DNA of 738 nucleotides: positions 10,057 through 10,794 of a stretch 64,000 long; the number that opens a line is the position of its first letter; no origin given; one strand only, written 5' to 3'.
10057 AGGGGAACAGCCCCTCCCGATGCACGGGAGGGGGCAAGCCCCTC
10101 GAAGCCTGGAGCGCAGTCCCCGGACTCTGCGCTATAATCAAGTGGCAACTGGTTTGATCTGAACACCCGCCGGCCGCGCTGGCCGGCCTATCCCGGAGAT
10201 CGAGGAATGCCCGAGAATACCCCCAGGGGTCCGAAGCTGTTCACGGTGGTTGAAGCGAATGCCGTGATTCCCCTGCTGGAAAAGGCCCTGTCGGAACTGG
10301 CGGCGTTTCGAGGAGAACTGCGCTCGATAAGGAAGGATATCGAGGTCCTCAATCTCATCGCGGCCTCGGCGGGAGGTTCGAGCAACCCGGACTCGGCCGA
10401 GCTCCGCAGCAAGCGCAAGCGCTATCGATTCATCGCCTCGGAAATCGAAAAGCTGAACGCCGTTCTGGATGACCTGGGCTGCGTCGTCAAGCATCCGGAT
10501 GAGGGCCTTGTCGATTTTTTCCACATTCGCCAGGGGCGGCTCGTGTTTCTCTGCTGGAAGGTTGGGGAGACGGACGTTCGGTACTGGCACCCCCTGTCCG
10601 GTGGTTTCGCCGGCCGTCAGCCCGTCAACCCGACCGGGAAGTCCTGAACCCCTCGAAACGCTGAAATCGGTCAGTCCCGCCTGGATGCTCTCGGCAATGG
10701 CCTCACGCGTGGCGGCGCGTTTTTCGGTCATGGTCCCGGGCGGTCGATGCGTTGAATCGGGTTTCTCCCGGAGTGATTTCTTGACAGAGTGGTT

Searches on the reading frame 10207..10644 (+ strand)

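Call 26: search_protein_families(library=pfam, proteins=[window:10207-10644:+], max_evalue=0.001)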
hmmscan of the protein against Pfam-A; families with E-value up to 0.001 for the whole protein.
window:10207-10644:+ (146 aa): 1 family
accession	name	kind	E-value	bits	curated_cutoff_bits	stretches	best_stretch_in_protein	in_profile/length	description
PF09969.14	DUF2203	-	2e-30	106.4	24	1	10-140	1-122/122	Uncharacterized conserved protein (DUF2203)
